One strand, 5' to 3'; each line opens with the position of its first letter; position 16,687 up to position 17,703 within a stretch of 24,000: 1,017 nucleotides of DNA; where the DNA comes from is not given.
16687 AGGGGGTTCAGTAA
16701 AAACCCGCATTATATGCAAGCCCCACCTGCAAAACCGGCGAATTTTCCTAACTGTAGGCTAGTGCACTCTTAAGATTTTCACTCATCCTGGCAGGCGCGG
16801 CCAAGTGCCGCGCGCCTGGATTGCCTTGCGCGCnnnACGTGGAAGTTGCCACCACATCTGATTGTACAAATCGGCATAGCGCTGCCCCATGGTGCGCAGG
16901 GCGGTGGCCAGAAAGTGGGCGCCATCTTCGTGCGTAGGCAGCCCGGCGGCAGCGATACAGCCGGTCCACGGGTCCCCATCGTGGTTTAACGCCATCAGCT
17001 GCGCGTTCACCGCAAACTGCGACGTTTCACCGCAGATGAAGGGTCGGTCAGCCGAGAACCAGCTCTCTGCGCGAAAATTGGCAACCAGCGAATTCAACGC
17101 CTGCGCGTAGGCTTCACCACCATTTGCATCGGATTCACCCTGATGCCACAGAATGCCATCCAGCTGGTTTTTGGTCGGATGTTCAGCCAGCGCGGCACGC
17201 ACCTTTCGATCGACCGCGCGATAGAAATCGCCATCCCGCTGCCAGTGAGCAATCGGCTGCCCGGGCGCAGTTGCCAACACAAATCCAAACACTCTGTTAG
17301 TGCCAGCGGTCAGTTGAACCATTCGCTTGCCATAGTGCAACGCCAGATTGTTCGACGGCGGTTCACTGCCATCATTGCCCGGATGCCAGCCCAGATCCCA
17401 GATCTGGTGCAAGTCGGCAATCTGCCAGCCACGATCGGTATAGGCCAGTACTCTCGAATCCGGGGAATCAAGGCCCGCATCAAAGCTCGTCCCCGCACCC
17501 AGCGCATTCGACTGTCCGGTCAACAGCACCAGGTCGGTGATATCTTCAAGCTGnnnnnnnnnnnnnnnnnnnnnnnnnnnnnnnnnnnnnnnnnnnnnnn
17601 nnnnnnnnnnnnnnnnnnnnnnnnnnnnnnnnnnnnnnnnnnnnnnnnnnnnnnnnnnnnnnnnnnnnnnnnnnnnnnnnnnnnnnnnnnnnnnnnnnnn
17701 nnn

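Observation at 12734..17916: Tandem array of four diverged SASA/SGNH esterase paralogs, each with its own export signal and a different N-terminal module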

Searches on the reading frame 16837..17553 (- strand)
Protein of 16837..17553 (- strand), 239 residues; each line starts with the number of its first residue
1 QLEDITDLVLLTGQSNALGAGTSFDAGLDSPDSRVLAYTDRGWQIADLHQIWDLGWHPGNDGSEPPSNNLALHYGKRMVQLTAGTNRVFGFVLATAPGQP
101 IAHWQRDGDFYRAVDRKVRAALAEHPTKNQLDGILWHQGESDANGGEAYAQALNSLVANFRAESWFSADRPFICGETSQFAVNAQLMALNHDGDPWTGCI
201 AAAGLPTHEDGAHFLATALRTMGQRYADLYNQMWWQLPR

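Call 15: find_related_loci(query=A2, collection=genome_contigs, flank=10000)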
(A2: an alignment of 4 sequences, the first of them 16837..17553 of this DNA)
Query A2 (239 aa) in genome_contigs; peptide patterns used: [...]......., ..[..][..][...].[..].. (x = any residue, [..] = any of these).
171 stretches matched a pattern; 129 encode a relative of the query (tblastn E <= 1e-3); the best 80 are kept; 77 distinct loci.
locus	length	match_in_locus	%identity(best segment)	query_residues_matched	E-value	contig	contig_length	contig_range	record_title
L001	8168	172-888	90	1-239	5e-148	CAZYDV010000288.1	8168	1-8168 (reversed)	MAG TPA_asm: uncultured Granulosicoccaceae bacterium isolate binchicken_co385_7 genome assembly, contig: NODE_7322_lengt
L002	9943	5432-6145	86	1-239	1e-141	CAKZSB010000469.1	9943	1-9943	MAG: uncultured Granulosicoccaceae bacterium isolate L1_Bin_METABAT__155_1 genome assembly, contig: c_000000104240, whol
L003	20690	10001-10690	60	2-233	9e-94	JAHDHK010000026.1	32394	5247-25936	MAG: Chromatiales bacterium isolate MAG-68 RZ_3824, whole genome shotgun sequence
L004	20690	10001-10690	59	2-233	1e-91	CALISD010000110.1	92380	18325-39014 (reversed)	MAG: uncultured Granulosicoccaceae bacterium isolate R3_Bin_Bin_87_1 genome assembly, contig: c_000001248012, whole geno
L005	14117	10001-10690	59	2-233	1e-90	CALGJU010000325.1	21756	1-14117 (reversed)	MAG: uncultured Granulosicoccaceae bacterium isolate H3_Bin_Bin_39_sub_1_1 genome assembly, contig: c_000000293819, whol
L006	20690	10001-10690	58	2-233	6e-90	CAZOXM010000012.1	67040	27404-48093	MAG TPA_asm: uncultured Granulosicoccaceae bacterium isolate SRP268394_co1_155 genome assembly, contig: NODE_572_length_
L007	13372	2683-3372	58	2-233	2e-89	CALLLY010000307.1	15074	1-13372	MAG: uncultured Granulosicoccaceae bacterium isolate L4_Bin_Bin_123_sub_1 genome assembly, contig: c_000001744416, whole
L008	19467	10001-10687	60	4-233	3e-89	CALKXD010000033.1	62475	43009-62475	MAG: uncultured Granulosicoccaceae bacterium isolate B4_Bin_MAXBIN__032_sub_1 genome assembly, contig: c_000000884664, w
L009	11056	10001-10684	56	4-233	2e-86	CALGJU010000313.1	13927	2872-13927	MAG: uncultured Granulosicoccaceae bacterium isolate H3_Bin_Bin_39_sub_1_1 genome assembly, contig: c_000001574604, whol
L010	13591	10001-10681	58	5-233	6e-86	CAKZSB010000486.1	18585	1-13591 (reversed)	MAG: uncultured Granulosicoccaceae bacterium isolate L1_Bin_METABAT__155_1 genome assembly, contig: c_000001435641, whol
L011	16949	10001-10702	53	2-237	5e-85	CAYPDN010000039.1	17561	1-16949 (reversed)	MAG TPA_asm: uncultured Granulosicoccaceae bacterium isolate binchicken_co258_30 genome assembly, contig: NODE_2084_leng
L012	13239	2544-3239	56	3-236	9e-85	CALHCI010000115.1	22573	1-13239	MAG: uncultured Granulosicoccaceae bacterium isolate L1_Bin_Bin_159_1 genome assembly, contig: c_000001437680, whole gen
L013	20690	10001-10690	56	3-233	2e-84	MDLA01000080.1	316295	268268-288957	Chromatiales bacterium (ex Bugula neritina AB1) isolate AB1-2 AB833_contig000080, whole genome shotgun sequence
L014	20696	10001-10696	57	1-233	3e-84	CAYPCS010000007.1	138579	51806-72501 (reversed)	MAG TPA_asm: uncultured Granulosicoccaceae bacterium isolate binchicken_co385_39 genome assembly, contig: NODE_24_length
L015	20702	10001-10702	55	3-238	3e-84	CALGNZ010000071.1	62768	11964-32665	MAG: uncultured Granulosicoccaceae bacterium isolate L4_Bin_METABAT__61_1_1 genome assembly, contig: c_000000592718, who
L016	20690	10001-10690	55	2-233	5e-84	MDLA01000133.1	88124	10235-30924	Chromatiales bacterium (ex Bugula neritina AB1) isolate AB1-2 AB833_contig000133, whole genome shotgun sequence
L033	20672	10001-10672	53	4-230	4e-78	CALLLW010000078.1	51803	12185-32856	MAG: uncultured Granulosicoccaceae bacterium isolate L4_Bin_Bin_134_1 genome assembly, contig: c_000000524634, whole gen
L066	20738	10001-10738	48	4-233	9e-66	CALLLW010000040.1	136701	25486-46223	MAG: uncultured Granulosicoccaceae bacterium isolate L4_Bin_Bin_134_1 genome assembly, contig: c_000000443854, whole gen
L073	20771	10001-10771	42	2-233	2e-62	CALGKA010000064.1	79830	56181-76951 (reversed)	MAG: uncultured Granulosicoccaceae bacterium isolate H3_Bin_METABAT__122_1 genome assembly, contig: c_000000763110, whol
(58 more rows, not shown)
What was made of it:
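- One related genome comes from a bryozoan associate (call 15).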

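Call 36: search_protein_families(library=pfam, proteins=[L013:6090-7922:-, L013:8039-8638:-, L013:9092-10699:+, L013:10758-11819:+, L013:11870-12952:+, L016:8322-9404:+, L016:9623-10702:+, L016:10778-11443:-, L016:12116-13285:-, L016:6344-7174:+], max_evalue=0.001)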
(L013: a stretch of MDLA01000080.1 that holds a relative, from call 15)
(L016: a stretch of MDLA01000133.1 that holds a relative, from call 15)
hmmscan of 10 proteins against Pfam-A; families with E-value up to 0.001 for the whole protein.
L013:6090-7922:- (610 aa): 2 families
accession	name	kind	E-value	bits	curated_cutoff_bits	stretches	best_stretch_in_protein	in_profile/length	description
PF18989.5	DUF5722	-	2.9e-40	138.8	30.5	1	128-476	6-370/393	Family of unknown function (DUF5722)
PF02013.21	CBM_10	-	5.4e-06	27.2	23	0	36-58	12-36/36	Cellulose or protein binding domain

L013:8039-8638:- (199 aa): 2 families
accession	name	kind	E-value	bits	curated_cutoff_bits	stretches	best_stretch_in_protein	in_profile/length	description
PF08291.16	Peptidase_M15_3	-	5.8e-10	39.7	23.2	1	103-192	27-108/108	Peptidase M15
PF05951.18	Peptidase_M15_2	-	3.8e-05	23.9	27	1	118-199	73-153/153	Bacterial protein of unknown function (DUF882)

L013:9092-10699:+ (535 aa): 1 family
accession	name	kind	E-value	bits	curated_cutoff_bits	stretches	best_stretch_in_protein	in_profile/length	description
PF03629.24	SASA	-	7.8e-29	101.3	24.8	1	308-530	3-224/226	Carbohydrate esterase, sialic acid-specific acetylesterase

L013:10758-11819:+ (353 aa): 2 families
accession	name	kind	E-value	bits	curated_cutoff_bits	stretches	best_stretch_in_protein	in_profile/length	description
PF10994.13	DUF2817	-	1.4e-87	294.8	23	1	6-340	1-340/341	Protein of unknown function (DUF2817)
PF24827.1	AstE_AspA_cat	-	0.00072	19.6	25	0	55-135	4-80/192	Succinylglutamate desuccinylase/Aspartoacylase catalytic domain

L013:11870-12952:+ (360 aa): 4 families
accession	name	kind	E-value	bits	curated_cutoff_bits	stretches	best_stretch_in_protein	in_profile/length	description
PF03060.21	NMO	-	1.8e-74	251.6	28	1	21-357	5-329/331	Nitronate monooxygenase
PF00478.31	IMPDH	-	2e-11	44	25.6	2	213-266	198-251/345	IMP dehydrogenase / GMP reductase domain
PF01070.24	FMN_dh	-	4e-05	23.3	24.9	1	204-256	253-307/350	FMN-dependent dehydrogenase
PF04481.18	DUF561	-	0.0001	22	21.6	1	169-253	133-216/243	Protein of unknown function (DUF561)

L016:8322-9404:+ (360 aa): 2 families
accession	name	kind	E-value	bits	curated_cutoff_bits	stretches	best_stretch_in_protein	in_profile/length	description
PF02163.28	Peptidase_M50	-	2.4e-17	63.5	27.2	2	148-223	2-103/221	Peptidase family M50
PF11667.14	DUF3267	-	0.00034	21.4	27.1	1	153-241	2-91/108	Putative zincin peptidase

L016:9623-10702:+ (359 aa): 2 families
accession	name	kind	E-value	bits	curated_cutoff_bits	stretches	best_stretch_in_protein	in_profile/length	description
PF03629.24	SASA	-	6.1e-26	91.8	24.8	1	132-354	3-225/226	Carbohydrate esterase, sialic acid-specific acetylesterase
PF05887.16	Trypan_PARP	-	0.00032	21.1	100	1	66-115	58-111/134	Procyclic acidic repetitive protein (PARP)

L016:10778-11443:- (221 aa): 1 family
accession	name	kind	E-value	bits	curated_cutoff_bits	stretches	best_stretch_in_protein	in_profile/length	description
PF06078.17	DUF937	-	3.3e-26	92.8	25.4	1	32-158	5-134/135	Bacterial protein of unknown function (DUF937)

L016:12116-13285:- (389 aa): 1 family
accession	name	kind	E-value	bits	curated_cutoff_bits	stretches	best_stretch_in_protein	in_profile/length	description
PF01734.28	Patatin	-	1.4e-22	81.3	27.7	1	20-233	1-191/191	Patatin-like phospholipase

L016:6344-7174:+ (276 aa): 1 family
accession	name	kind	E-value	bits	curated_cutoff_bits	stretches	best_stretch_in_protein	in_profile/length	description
PF00528.27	BPD_transp_1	-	1.8e-10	41.3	26.4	1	95-272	16-182/184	Binding-protein-dependent transport system inner membrane component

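Call 37: search_protein_families(library=pfam, proteins=[L033:6907-8016:+, L033:8049-9146:+, L033:9239-10690:+, L033:11029-14484:+, L066:7602-8765:-, L066:9086-10744:+, L066:11112-12902:-, L073:7845-9320:+, L073:9500-10783:+, L073:11912-12703:+], max_evalue=0.001)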
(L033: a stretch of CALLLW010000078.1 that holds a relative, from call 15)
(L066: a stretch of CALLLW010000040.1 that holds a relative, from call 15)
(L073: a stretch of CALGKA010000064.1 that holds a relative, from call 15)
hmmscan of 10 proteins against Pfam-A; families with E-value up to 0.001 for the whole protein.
L033:6907-8016:+ (369 aa): 10 families
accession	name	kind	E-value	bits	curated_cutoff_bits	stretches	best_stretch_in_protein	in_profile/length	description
PF01266.30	DAO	-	1.2e-56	193.2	27.9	1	8-366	3-351/353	FAD dependent oxidoreductase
PF13450.12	NAD_binding_8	-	6.3e-07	30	21.9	1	9-47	1-39/68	NAD(P)-binding Rossmann-like domain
PF03486.20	HI0933_like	-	0.0001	22.3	50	0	6-43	2-39/244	HI0933-like protein Rossmann domain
PF00890.30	FAD_binding_2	-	0.00011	22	20.4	1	8-194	3-190/414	FAD binding domain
PF07992.20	Pyr_redox_2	-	0.00013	21.9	26.1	0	7-51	145-189/291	Pyridine nucleotide-disulphide oxidoreductase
PF02558.23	ApbA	-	0.00023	21.3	22.2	1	8-49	2-42/150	Ketopantoate reductase PanE/ApbA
PF10727.15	Rossmann-like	-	0.00036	20.7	23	1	3-43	13-53/131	Rossmann-like domain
PF13738.12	Pyr_redox_3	-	0.00044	20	30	0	9-43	2-36/305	Pyridine nucleotide-disulphide oxidoreductase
PF01494.25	FAD_binding_3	-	0.00051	19.8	22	1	4-37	1-34/349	FAD binding domain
PF03721.20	UDPG_MGDP_dh_N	-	0.00073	19.6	27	0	8-54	4-50/187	UDP-glucose/GDP-mannose dehydrogenase family, NAD binding domain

L033:8049-9146:+ (365 aa): 2 families
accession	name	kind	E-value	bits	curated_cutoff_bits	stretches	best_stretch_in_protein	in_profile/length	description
PF00155.27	Aminotran_1_2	-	8e-43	147.4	19.7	1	37-351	7-355/361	Aminotransferase class I and II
PF01053.26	Cys_Met_Meta_PP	-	0.00042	19.4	27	1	98-196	82-177/381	Cys/Met metabolism PLP-dependent enzyme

L033:9239-10690:+ (483 aa): 2 families
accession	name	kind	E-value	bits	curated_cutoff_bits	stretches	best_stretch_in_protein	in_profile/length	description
PF03629.24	SASA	-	3.2e-30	105.9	24.8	1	258-479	3-225/226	Carbohydrate esterase, sialic acid-specific acetylesterase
PF02013.21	CBM_10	-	6.9e-10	39.7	23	0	133-160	7-36/36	Cellulose or protein binding domain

L033:11029-14484:+ (1151 aa): 8 families
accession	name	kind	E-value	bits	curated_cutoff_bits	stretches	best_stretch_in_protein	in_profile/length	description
PF00270.35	DEAD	-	1.3e-27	97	26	1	607-768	1-164/167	DEAD/DEAH box helicase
PF03461.20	TRCF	-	2.8e-25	88.9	25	1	1011-1104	1-94/95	TRCF domain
PF17757.6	UvrB_inter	-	1.7e-21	76.5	22.9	1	129-218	3-91/91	UvrB interaction domain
PF00271.37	Helicase_C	-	2.9e-20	73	23.5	1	806-911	5-109/110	Helicase conserved C-terminal domain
PF02559.22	CarD_TRCF_RID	-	5.7e-19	68.4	23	1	482-537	1-56/57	CarD-like/TRCF RID domain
PF21132.2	MFD_D3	-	1.8e-18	66.7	21.8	1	376-452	1-72/73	MFD, D3 domain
PF04851.21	ResIII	-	4.3e-11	43.4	22.5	1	606-763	4-162/164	Type III restriction enzyme, res subunit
PF14814.11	UB2H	-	5e-06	26.9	27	1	130-170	2-42/85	Bifunctional transglycosylase second domain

L066:7602-8765:- (387 aa): 3 families
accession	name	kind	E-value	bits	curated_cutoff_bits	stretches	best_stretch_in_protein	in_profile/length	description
PF12038.13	QTMAN_N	-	3.9e-52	176.9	25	1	6-181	2-168/168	tRNA-queuosine alpha-mannosyltransferase N-terminal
PF13692.12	Glyco_trans_1_4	-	8e-08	33.1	27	1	214-322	12-118/142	Glycosyl transferases group 1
PF00534.26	Glycos_transf_1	-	2e-06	27.9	26.4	1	208-330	19-139/172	Glycosyl transferases group 1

L066:9086-10744:+ (552 aa): 2 families
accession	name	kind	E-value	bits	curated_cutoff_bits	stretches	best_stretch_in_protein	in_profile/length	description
PF02013.21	CBM_10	-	3.1e-23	82.4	23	3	42-71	5-36/36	Cellulose or protein binding domain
PF03629.24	SASA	-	1.5e-22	80.8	24.8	1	309-550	3-226/226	Carbohydrate esterase, sialic acid-specific acetylesterase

L066:11112-12902:- (596 aa): 5 families
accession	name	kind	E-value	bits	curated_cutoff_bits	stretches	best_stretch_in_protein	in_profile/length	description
PF00664.28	ABC_membrane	-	7.2e-43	147.7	28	1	31-311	2-273/274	ABC transporter transmembrane region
PF00005.33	ABC_tran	-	1e-32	114.1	25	1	374-523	1-137/137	ABC transporter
PF02463.25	SMC_N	-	2.2e-06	27.7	40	1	409-564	105-210/220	RecF/RecN/SMC N terminal domain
PF13401.12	AAA_22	-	0.00027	21.7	27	0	387-523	8-95/130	AAA domain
PF13191.12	AAA_16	-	0.00069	20.6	32.6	0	387-549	27-167/167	AAA ATPase domain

L073:7845-9320:+ (491 aa): 6 families
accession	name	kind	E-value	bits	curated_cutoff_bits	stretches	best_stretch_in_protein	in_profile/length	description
PF13365.12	Trypsin_2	-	1.4e-33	117.1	27.6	1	111-252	1-144/144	Trypsin-like peptidase domain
PF13180.12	PDZ_2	-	3.9e-28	98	27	2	291-382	1-80/80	PDZ domain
PF00089.32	Trypsin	-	7.4e-20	72.2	20.6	1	125-273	33-214/220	Trypsin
PF00595.29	PDZ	-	4.8e-19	69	23.2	2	287-368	7-77/81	PDZ domain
PF17820.7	PDZ_6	-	1e-18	67.3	27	2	318-371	2-54/54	PDZ domain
PF12812.13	PDZ_1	-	0.00072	20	28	0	403-466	12-73/78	PDZ-like domain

L073:9500-10783:+ (427 aa): 2 families
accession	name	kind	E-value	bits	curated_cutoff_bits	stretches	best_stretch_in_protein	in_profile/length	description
PF03629.24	SASA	-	9.2e-21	74.9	24.8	1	173-423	3-226/226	Carbohydrate esterase, sialic acid-specific acetylesterase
PF02013.21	CBM_10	-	3.1e-08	34.4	23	0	132-154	10-34/36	Cellulose or protein binding domain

L073:11912-12703:+ (263 aa): 0 families

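Call 56: search_protein_representatives(protein=window:16837-17553:-)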
Query: 239 residues. Proteins with E-value up to 0.001 (for the whole library): 1882; up to 1e-10: 307; up to 1e-30: 82. The best 150 are listed.
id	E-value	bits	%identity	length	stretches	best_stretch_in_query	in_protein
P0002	6.8e-140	481.0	87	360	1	1-239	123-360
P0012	2.6e-84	299.0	58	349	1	4-233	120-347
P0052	5.1e-83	294.7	60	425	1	5-231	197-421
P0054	2.0e-82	292.8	57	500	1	3-233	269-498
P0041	3.9e-81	288.5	56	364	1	2-233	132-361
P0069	4.8e-80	285.0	55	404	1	1-235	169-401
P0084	6.1e-79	281.4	58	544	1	4-233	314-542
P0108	9.3e-76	270.9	54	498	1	3-230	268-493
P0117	1.1e-72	260.9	55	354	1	2-227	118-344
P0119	1.9e-71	256.8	56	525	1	4-233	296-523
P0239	6.1e-71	255.1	51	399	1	5-233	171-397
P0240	7.7e-69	248.3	55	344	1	4-232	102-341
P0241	1.5e-68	247.3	50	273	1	4-233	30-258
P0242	5.6e-68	245.4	52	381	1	2-230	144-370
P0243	6.4e-68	245.3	53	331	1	3-230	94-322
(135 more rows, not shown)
